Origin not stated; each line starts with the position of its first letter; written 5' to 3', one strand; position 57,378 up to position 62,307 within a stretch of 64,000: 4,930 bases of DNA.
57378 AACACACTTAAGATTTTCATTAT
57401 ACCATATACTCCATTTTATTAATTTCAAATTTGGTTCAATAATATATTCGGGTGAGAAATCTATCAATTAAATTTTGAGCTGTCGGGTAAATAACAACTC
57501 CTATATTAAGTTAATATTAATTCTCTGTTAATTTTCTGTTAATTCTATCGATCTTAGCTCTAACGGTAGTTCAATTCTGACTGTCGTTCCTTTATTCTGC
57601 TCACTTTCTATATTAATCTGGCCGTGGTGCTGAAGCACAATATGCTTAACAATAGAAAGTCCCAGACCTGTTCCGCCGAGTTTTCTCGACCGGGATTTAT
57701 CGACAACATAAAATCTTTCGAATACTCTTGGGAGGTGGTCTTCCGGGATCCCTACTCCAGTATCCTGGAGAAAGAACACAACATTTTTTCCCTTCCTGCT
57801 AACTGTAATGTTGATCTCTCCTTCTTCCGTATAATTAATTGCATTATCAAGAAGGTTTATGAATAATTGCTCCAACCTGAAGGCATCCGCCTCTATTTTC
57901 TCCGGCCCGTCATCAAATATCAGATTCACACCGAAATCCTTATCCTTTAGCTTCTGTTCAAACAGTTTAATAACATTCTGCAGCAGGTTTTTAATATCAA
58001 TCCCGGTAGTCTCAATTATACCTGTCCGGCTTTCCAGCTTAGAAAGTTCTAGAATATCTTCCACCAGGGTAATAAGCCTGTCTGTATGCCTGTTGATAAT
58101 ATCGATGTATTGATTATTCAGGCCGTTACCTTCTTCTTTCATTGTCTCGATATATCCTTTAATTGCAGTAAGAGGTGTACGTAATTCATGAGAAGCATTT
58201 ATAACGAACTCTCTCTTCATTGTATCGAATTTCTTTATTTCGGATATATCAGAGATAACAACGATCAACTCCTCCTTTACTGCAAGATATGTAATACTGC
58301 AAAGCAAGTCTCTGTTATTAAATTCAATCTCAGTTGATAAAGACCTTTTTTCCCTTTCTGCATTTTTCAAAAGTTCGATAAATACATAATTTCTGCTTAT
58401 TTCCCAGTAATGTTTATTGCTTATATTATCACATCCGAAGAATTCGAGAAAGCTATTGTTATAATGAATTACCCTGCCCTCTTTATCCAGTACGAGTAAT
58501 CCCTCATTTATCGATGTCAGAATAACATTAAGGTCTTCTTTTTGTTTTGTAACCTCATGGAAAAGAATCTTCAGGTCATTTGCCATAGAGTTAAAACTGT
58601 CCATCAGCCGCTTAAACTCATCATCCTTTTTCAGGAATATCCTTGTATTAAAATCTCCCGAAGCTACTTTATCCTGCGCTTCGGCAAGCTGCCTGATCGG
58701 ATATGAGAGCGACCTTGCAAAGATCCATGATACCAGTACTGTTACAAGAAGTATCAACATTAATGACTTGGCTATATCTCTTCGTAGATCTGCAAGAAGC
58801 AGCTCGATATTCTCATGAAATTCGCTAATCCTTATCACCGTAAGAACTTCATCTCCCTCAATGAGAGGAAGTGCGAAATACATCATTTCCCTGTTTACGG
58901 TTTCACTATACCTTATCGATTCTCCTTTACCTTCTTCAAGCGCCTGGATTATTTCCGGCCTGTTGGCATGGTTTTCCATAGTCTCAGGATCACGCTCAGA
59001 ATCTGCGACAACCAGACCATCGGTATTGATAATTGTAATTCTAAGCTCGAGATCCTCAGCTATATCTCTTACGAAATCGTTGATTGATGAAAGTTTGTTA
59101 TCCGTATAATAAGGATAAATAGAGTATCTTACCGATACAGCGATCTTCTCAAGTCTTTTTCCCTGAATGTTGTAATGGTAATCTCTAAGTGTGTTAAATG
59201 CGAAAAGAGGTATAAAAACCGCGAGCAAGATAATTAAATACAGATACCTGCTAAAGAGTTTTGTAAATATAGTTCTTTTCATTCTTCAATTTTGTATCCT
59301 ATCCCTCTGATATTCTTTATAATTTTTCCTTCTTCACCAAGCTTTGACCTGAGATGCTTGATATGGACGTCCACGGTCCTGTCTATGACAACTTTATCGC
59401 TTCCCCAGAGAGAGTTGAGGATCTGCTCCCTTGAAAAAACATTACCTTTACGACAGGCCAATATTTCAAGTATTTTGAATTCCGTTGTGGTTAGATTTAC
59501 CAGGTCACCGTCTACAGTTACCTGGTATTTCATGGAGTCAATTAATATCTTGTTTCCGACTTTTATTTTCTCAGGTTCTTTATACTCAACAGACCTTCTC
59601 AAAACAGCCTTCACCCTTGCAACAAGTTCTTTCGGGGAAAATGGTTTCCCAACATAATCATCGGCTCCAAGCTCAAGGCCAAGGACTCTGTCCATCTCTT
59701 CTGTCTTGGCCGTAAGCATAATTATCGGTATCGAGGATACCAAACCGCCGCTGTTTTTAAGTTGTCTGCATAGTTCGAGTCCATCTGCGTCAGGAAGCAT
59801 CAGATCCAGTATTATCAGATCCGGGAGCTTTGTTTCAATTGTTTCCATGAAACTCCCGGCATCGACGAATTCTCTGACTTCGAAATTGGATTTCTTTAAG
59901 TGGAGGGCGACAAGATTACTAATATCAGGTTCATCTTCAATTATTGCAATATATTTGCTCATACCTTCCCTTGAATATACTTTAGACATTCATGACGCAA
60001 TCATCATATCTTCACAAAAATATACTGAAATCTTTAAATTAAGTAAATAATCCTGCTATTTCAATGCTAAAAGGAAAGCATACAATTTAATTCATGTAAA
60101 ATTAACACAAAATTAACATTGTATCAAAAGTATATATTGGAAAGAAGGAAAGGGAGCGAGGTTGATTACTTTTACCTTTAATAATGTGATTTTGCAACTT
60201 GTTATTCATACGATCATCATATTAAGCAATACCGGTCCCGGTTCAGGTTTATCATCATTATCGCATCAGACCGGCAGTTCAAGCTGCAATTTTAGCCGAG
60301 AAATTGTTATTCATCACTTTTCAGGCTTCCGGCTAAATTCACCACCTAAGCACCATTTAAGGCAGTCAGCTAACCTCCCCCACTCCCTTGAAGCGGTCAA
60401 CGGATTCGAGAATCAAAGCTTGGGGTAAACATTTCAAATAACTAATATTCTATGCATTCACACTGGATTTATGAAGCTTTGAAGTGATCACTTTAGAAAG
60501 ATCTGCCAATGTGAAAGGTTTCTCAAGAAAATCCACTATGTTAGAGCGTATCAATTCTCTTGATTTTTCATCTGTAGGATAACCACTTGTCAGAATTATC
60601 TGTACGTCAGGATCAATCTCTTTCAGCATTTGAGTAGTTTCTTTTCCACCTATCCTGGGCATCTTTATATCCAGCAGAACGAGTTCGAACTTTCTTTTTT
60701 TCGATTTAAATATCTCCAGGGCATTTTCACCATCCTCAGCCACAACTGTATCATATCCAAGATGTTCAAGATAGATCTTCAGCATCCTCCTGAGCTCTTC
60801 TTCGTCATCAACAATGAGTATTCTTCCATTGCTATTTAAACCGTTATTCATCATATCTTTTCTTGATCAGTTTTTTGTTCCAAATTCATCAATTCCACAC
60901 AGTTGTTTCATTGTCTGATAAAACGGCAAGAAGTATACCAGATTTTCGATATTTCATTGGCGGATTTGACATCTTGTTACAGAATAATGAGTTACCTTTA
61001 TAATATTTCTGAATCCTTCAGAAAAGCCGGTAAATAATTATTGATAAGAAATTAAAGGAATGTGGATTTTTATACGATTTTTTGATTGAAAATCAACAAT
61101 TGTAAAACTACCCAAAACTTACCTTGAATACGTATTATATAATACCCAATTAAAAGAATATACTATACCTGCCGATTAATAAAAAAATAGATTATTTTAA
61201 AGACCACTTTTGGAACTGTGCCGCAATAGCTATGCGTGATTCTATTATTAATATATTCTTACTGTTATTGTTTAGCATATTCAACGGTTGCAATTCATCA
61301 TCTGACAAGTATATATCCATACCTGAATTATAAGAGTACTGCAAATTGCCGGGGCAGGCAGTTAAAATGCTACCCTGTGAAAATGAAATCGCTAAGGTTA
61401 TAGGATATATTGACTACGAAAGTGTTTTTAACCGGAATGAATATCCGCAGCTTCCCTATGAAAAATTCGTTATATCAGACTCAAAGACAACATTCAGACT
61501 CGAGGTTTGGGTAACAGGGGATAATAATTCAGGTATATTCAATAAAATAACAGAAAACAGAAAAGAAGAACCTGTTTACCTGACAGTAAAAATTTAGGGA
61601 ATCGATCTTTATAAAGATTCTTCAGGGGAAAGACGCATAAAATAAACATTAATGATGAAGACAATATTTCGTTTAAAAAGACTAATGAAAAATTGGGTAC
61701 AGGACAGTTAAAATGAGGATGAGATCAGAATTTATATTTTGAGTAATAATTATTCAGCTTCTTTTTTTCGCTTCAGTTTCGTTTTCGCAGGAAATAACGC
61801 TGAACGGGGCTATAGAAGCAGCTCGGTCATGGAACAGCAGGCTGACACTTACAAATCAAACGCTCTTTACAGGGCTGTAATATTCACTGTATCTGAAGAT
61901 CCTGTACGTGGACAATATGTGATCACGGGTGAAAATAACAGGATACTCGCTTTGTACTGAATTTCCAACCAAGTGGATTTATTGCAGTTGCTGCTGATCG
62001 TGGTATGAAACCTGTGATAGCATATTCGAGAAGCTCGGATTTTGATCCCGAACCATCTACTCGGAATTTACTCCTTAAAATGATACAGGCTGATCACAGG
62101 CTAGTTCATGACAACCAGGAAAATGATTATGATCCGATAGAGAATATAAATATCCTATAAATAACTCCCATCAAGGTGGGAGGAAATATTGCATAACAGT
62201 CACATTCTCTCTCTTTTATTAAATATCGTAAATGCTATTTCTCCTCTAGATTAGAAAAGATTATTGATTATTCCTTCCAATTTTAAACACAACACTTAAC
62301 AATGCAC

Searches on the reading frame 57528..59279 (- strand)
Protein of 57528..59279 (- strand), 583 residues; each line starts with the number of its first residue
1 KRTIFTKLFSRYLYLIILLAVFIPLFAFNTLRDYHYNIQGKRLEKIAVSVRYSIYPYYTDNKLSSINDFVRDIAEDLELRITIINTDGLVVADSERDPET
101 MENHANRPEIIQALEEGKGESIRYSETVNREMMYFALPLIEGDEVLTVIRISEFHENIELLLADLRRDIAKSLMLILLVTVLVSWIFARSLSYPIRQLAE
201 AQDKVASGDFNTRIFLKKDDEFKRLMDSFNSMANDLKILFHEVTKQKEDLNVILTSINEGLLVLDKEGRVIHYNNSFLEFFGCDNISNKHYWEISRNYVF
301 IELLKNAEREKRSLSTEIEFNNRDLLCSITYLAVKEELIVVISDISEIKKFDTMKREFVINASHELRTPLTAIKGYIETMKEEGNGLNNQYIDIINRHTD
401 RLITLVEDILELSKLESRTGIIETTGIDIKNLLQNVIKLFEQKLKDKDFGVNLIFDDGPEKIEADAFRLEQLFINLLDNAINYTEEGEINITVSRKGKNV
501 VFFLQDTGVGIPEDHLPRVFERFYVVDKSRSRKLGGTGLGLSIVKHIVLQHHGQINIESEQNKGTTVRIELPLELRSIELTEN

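Call 75: search_protein_families(library=pfam, proteins=[window:57528-59279:-], max_evalue=0.1)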
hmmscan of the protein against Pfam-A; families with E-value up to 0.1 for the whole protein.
window:57528-59279:- (583 aa): 14 families
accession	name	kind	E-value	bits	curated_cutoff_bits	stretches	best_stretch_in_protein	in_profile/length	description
PF02518.31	HATPase_c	-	5.6e-32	110.9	26.4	1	465-574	2-110/111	Histidine kinase-, DNA gyrase B-, and HSP90-like ATPase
PF00512.31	HisKA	-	2.1e-20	72.9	26.9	1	354-417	1-65/66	His Kinase A (phospho-acceptor) domain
PF00672.30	HAMP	-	8.1e-12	45.7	25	1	187-236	2-51/53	HAMP domain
PF16736.11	sCache_like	-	6.2e-11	43.1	27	1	67-152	33-115/117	Single Cache-like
PF14501.12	HATPase_c_5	-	4.5e-07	30.2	22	1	469-563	6-94/102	GHKL domain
PF13188.13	PAS_8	-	5.8e-06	26.5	21.8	1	251-298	4-50/65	PAS domain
PF13426.13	PAS_9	-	3.4e-05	24.5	27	1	259-347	2-103/103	PAS domain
PF23846.1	Cache_WalK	-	6.6e-05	23.7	27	1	66-151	2-90/92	WalK sensor protein kinase Chache domain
PF08448.16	PAS_4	-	0.0021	18.7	23.1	1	254-285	1-32/110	PAS fold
PF13589.12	HATPase_c_3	-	0.0032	17.9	25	1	473-545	7-81/137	Histidine kinase-, DNA gyrase B-, and HSP90-like ATPase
PF02743.24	dCache_1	-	0.0071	16.4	45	0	63-136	152-226/240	Cache domain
PF13581.12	HATPase_c_2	-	0.0099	16.3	27.4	1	479-569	42-125/127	Histidine kinase-like ATPase domain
PF12860.13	PAS_7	-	0.015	15.8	27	1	254-283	1-30/115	PAS fold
PF00989.32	PAS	-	0.041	14.3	22.6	1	248-282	1-35/113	PAS fold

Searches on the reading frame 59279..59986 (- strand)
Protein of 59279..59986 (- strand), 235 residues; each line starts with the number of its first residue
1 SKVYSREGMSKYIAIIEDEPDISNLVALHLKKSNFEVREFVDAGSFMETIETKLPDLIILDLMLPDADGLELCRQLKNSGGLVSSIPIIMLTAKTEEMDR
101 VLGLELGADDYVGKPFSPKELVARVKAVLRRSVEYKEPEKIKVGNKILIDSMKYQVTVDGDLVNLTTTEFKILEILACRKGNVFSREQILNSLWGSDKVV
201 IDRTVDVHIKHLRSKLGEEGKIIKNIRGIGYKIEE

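Call 75: search_protein_families(library=pfam, proteins=[window:59279-59986:-], max_evalue=0.1)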
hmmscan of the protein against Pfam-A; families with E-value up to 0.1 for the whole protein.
window:59279-59986:- (235 aa): 4 families
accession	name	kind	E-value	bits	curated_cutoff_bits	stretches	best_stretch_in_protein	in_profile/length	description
PF00072.30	Response_reg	-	2.7e-28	98.8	30.2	1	13-126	1-111/111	Response regulator receiver domain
PF00486.34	Trans_reg_C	-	2.1e-25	89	26.2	1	162-232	3-76/77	Transcriptional regulatory protein, C terminal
PF03829.18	PTSIIA_gutA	-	0.015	15.7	25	1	134-166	43-74/113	PTS system glucitol/sorbitol-specific IIA component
PF23198.2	PDE8A_N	-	0.048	14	29.6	1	22-98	22-99/147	PDE8A-like, N-terminal domain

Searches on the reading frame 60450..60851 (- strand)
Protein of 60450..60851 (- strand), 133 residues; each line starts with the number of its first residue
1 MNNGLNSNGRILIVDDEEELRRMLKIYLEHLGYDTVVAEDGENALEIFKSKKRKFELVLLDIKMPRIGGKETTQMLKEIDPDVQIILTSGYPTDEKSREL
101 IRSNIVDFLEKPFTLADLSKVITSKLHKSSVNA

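Call 75: search_protein_families(library=pfam, proteins=[window:60450-60851:-], max_evalue=0.1)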
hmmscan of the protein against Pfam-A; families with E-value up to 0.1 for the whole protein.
window:60450-60851:- (133 aa): 7 families
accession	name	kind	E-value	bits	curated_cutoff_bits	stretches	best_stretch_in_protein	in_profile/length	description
PF00072.30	Response_reg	-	2.8e-25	89.1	30.2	1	11-122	1-110/111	Response regulator receiver domain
PF06490.17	FleQ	-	1.5e-05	25.7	22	1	10-122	1-103/108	Flagellar regulatory protein FleQ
PF23198.2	PDE8A_N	-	0.018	15.4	29.6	1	29-80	31-81/147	PDE8A-like, N-terminal domain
PF20161.5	VpsR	-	0.019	15.1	23.7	1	10-122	12-120/121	VpsR domain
PF03345.20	OST48_N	-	0.025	14.3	36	1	12-120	3-117/246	OST48, N-terminal domain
PF13654.12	AAA_32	-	0.035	14.5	21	1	29-84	68-123/133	LonB-like, AAA domain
PF02821.22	Staphylokinase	-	0.066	14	25.1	1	56-118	27-89/131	Staphylokinase/Streptokinase family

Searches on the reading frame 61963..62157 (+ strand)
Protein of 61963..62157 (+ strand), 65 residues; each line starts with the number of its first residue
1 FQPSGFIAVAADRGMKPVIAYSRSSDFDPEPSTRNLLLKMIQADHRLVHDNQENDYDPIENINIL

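Call 75: search_protein_families(library=pfam, proteins=[window:61963-62157:+], max_evalue=0.1)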
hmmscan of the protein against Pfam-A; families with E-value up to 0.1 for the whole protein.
window:61963-62157:+ (65 aa): 1 family
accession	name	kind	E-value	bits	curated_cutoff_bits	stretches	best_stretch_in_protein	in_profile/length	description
PF13734.11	Inhibitor_I69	-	1e-05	26.3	25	1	4-37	55-88/98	Spi protease inhibitor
